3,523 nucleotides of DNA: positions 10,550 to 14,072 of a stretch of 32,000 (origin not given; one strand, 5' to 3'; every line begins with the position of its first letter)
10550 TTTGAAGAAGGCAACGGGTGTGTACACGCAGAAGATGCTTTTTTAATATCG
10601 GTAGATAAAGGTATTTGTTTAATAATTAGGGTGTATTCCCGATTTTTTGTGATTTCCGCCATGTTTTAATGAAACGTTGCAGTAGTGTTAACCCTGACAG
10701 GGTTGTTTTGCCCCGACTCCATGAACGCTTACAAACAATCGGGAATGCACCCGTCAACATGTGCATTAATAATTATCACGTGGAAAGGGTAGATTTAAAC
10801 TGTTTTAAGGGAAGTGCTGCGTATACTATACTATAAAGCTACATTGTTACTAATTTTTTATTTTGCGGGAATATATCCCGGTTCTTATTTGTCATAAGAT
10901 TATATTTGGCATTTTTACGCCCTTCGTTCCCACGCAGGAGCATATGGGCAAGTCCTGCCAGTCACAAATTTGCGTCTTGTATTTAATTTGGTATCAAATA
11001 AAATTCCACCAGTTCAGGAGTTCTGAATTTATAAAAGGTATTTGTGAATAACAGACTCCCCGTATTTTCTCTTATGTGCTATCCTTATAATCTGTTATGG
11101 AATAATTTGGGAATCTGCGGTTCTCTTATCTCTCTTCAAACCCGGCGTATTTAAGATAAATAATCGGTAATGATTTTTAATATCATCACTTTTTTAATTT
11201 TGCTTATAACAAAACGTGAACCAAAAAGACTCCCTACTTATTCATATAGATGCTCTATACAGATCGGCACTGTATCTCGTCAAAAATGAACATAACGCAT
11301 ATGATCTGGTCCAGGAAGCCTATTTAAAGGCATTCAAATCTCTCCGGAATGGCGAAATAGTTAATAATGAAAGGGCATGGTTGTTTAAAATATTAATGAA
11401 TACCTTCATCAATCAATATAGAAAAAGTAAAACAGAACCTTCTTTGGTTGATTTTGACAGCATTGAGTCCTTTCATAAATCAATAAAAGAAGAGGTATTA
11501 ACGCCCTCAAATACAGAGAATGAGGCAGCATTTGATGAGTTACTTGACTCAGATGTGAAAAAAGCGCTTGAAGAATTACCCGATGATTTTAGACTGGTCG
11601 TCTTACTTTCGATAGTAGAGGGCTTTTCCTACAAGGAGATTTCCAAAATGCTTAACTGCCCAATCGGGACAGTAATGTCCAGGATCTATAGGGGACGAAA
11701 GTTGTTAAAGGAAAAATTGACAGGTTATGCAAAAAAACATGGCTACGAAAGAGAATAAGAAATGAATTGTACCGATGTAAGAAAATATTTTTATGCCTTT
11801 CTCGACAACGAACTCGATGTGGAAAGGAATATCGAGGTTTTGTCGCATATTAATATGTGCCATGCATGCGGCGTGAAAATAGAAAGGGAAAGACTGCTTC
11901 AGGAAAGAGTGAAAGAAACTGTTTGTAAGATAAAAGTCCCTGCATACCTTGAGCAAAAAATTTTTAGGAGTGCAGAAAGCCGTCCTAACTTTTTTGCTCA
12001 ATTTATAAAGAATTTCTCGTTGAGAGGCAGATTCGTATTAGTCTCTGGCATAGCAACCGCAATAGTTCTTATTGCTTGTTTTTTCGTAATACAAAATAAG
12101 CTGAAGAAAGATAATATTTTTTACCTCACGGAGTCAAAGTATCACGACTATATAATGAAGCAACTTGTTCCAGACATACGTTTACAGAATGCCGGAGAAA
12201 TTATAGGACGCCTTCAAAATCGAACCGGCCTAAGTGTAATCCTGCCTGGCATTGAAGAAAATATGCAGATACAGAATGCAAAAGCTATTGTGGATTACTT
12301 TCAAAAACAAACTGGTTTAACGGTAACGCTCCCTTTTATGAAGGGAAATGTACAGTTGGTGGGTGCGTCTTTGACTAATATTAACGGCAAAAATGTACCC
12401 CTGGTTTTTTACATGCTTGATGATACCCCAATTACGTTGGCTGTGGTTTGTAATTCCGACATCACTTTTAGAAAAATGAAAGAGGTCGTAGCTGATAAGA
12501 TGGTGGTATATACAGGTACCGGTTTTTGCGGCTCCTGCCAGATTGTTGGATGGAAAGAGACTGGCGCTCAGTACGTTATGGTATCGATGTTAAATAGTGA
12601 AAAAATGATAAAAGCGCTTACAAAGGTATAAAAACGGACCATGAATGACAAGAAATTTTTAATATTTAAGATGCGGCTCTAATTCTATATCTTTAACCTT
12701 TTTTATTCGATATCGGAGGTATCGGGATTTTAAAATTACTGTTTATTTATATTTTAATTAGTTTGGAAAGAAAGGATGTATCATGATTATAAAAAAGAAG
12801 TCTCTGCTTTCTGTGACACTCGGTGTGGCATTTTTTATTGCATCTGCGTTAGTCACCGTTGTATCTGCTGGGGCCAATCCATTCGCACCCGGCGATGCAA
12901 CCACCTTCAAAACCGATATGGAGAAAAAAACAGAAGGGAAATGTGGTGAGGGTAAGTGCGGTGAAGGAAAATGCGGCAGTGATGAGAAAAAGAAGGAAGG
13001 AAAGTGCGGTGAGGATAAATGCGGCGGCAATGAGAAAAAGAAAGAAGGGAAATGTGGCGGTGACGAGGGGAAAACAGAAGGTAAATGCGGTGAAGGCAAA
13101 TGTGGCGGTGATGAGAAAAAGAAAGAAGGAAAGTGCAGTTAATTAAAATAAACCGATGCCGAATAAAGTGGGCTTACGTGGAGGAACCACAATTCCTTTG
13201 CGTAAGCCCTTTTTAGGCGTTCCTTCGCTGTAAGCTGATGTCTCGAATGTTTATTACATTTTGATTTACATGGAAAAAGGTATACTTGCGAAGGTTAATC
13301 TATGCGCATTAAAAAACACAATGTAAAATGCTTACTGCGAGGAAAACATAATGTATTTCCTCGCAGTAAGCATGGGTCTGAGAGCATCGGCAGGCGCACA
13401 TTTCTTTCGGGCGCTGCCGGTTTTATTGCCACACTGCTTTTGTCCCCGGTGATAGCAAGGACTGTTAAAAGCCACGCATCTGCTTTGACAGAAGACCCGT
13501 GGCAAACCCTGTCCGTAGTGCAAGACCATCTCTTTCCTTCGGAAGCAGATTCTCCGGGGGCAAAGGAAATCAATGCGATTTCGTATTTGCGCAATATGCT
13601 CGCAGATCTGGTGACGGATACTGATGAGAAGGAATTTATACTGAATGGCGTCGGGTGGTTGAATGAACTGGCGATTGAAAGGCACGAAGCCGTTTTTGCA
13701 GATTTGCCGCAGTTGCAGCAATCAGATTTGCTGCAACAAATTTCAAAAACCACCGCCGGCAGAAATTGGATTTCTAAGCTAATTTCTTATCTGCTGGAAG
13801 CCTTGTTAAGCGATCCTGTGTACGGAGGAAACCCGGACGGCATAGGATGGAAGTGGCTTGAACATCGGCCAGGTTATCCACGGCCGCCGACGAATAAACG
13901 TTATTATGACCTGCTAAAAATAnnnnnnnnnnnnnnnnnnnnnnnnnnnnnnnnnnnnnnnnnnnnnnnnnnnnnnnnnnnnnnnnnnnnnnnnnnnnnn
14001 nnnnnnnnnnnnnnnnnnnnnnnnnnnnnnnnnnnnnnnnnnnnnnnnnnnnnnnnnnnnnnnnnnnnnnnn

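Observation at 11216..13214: EGKCG-repeat exported peptide under an ECF sigma / zinc-finger anti-sigma pair, with no MbnB(DUF692)/MbnC(DUF2063)-type maturase anywhere in the window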

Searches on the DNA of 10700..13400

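Call 58: search_rna_families(source=window, start=10700, end=13400, threshold=evalue, max_evalue=1)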
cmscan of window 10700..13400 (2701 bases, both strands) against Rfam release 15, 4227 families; matches with E-value up to 1: 2.
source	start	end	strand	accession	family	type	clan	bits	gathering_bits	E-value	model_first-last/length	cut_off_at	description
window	13334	13367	+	RF04026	mir-8499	Gene; miRNA;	-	20.9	100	0.73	1-77/77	no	mir-8499 microRNA precursor family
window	11098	11199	+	RF01515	Afu_514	Gene; snRNA; snoRNA; CD-box;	-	20.5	39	0.68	1-106/106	no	A. fumigatus snoRNA Afu_514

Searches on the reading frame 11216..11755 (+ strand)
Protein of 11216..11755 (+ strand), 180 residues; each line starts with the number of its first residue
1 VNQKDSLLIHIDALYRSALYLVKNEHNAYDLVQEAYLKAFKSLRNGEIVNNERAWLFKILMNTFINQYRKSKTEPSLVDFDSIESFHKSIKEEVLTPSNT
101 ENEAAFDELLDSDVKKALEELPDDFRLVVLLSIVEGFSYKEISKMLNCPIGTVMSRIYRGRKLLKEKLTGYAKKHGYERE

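Call 4: search_protein_families(library=ncbifam, proteins=[window:11216-11755:+], max_evalue=1)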
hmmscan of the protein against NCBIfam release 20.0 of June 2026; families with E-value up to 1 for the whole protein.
window:11216-11755:+ (180 aa): 103 families (the best 25 are shown)
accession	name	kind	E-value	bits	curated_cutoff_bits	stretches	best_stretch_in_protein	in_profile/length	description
TIGR02947.1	SigH_actino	hypoth_equivalog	8.2e-51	172.4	251.55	1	8-179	18-190/193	RNA polymerase sigma-70 factor, TIGR02947 family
NF007223.0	PRK09641.1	equivalog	1.2e-29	103.5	209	1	9-169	26-185/187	RNA polymerase sigma factor SigW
NF007229.0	PRK09647.1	equivalog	2.2e-29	102.3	265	1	10-175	53-209/220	RNA polymerase sigma factor SigE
NF009174.0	PRK12522.1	equivalog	7e-29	101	217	1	9-172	11-171/175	RNA polymerase sigma factor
NF008888.0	PRK11922.1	equivalog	9.3e-29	100.7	204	1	13-169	42-197/231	RNA polymerase sigma factor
NF009185.0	PRK12533.1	equivalog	3e-28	99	248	1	7-173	35-198/231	RNA polymerase sigma factor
TIGR02950.1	SigM_subfam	subfamily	1.9e-26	92.8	147.95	1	10-167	9-157/159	RNA polymerase sigma factor, SigM family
NF009198.0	PRK12546.1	equivalog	4.8e-26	91.6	270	1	3-168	9-161/188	RNA polymerase sigma factor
NF009164.0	PRK12511.1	equivalog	8.4e-26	90.6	185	1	3-166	6-157/182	RNA polymerase sigma factor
TIGR02948.1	SigW_bacill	equivalog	1.2e-25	90.7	243.1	1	9-168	26-184/187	RNA polymerase sigma factor SigW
TIGR02939.1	RpoE_Sigma70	equivalog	2.2e-25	89.8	236.15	1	21-168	40-186/190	RNA polymerase sigma factor RpoE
NF009199.0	PRK12547.1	subfamily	6.9e-25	87.5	219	1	2-168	7-160/184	RNA polymerase sigma factor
NF053879.1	RNAPolSigSigVBac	equivalog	8e-25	87.4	190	1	10-169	13-156/160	RNA polymerase sigma factor SigV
TIGR02985.1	Sig70_bacteroi1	subfamily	3.6e-23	82.6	126.4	1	12-168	12-162/162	RNA polymerase sigma-70 factor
TIGR02937.1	sigma70-ECF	superfamily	6.1e-23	81.2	42.9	1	10-168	10-165/165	sigma-70 family RNA polymerase sigma factor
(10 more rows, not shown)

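Call 5: search_protein_families(library=pfam, proteins=[window:11216-11755:+], max_evalue=1)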
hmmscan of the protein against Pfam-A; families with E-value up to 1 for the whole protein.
window:11216-11755:+ (180 aa): 8 families
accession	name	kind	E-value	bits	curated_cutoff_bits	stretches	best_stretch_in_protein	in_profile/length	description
PF08281.18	Sigma70_r4_2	-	7.1e-16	58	25.7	1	114-164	4-54/54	Sigma-70, region 4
PF04542.20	Sigma70_r2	-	5.3e-11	42.6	24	1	10-72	5-69/71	Sigma-70 region 2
PF04545.22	Sigma70_r4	-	2e-08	34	24.1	1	117-166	1-50/50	Sigma-70, region 4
PF25787.1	HTH_SB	-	0.00061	20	43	1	120-157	6-43/53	Sleeping Beauty transposase HTH domain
PF13384.12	HTH_23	-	0.0059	16.8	24.6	1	127-157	8-37/50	Homeodomain-like domain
PF07638.17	Sigma70_ECF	-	0.0064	16.8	21.1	1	108-165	124-180/185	ECF sigma factor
PF22233.2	PhyR_sigma-like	-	0.041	14.1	27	1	126-149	9-32/50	Response regulator PhyR, sigma-like domain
PF00196.25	GerE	-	0.13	12.3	23.5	1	129-155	10-36/57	Bacterial regulatory proteins, luxR family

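Call 45: list_cluster_members(proteins=[P0004, P0001, window:11216-11755:+, P0132])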
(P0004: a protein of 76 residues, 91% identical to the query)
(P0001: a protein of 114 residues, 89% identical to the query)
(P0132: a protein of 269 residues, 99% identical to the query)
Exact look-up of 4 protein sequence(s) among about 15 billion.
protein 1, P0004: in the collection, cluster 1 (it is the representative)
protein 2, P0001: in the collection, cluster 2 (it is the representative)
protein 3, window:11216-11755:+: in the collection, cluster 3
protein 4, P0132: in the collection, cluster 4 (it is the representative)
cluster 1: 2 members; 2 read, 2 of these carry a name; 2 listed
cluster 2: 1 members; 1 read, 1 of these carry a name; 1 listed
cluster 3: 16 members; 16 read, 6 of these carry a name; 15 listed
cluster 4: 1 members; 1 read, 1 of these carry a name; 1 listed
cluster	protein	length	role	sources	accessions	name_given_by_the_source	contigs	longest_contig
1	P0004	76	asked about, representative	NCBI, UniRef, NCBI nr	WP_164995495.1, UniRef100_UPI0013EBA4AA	hypothetical protein [Candidatus Kuenenia stuttgartiensis] | HvfA family oxazolone/thioamide-modified RiPP metallophore n=1 Tax=Kuenenia ...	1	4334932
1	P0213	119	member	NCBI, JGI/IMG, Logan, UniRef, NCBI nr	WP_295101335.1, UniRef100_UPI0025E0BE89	hypothetical protein [uncultured Candidatus Kuenenia sp.] | HvfA family oxazolone/thioamide-modified RiPP metallophore n=1 Tax=uncultured Candidatus ...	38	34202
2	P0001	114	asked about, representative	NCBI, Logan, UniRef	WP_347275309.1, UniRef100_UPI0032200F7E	hypothetical protein [Candidatus Kuenenia sp.] | HvfA family oxazolone/thioamide-modified RiPP metallophore n=1 Tax=Candidatus Kuenenia ...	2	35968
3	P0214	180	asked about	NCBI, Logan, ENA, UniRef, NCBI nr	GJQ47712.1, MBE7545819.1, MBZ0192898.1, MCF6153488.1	MAG: sigma-70 family RNA polymerase sigma factor [Candidatus Kuenenia stuttgartiensis] | Similar to RNA polymerase sigma-70 factor, ECF subfamily n=1 Tax=Kuenenia stuttgartiensis ... | sigma-70 family RNA polymerase sigma factor [Candidatus Kuenenia stuttgartiensis]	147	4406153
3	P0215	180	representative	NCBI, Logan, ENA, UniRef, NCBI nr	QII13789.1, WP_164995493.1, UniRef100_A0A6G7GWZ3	putative RNA polymerase sigma-70 factor, ECF subfamily [Candidatus Kuenenia ... | Putative RNA polymerase sigma-70 factor, ECF subfamily n=1 Tax=Kuenenia stuttgartiensis ... | sigma-70 family RNA polymerase sigma factor [Candidatus Kuenenia stuttgartiensis]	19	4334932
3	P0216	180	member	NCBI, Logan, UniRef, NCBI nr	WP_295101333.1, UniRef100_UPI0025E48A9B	sigma-70 family RNA polymerase sigma factor [uncultured Candidatus Kuenenia sp.] | sigma-70 family RNA polymerase sigma factor n=1 Tax=uncultured Candidatus Kuenenia sp. ...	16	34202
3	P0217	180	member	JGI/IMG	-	RNA polymerase sigma-70 factor (ECF subfamily)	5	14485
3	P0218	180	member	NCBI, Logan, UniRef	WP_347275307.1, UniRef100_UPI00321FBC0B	sigma-70 family RNA polymerase sigma factor [Candidatus Kuenenia sp.] | sigma-70 family RNA polymerase sigma factor n=1 Tax=Candidatus Kuenenia sp. TaxID=2499824 ...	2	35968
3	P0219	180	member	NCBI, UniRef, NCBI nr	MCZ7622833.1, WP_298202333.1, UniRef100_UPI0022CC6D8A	MAG: sigma-70 family RNA polymerase sigma factor [Candidatus Kuenenia sp.] | sigma-70 family RNA polymerase sigma factor n=1 Tax=Candidatus Kuenenia sp. TaxID=2499824 ... | sigma-70 family RNA polymerase sigma factor [Candidatus Kuenenia sp.]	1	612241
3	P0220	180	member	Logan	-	-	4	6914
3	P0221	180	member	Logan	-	-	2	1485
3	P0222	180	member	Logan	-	-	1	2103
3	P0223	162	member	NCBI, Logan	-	-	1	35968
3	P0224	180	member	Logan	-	-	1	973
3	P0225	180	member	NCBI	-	-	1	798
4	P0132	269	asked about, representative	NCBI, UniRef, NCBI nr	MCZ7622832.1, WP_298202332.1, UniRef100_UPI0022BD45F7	MAG: zf-HC2 domain-containing protein [Candidatus Kuenenia sp.] | anti-sigma factor family protein n=1 Tax=Candidatus Kuenenia sp. TaxID=2499824 ... | zf-HC2 domain-containing protein [Candidatus Kuenenia sp.]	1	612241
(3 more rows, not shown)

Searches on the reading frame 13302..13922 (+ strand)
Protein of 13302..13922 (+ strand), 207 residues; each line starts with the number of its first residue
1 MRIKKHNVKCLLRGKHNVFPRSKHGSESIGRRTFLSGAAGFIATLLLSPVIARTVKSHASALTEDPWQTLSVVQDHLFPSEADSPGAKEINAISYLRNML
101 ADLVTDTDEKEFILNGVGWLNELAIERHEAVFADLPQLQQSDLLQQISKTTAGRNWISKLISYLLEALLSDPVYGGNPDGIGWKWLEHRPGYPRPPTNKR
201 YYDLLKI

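Call 4: search_protein_families(library=ncbifam, proteins=[window:13302-13922:+], max_evalue=1)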
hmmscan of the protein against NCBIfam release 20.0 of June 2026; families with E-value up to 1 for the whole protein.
window:13302-13922:+ (207 aa): 0 families

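Call 5: search_protein_families(library=pfam, proteins=[window:13302-13922:+], max_evalue=1)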
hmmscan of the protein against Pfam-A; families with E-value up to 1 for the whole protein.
window:13302-13922:+ (207 aa): 1 family
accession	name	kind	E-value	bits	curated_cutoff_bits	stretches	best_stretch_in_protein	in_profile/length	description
PF13618.11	Gluconate_2-dh3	-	1.1e-19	71.6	23.4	1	65-191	2-135/135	Gluconate 2-dehydrogenase subunit 3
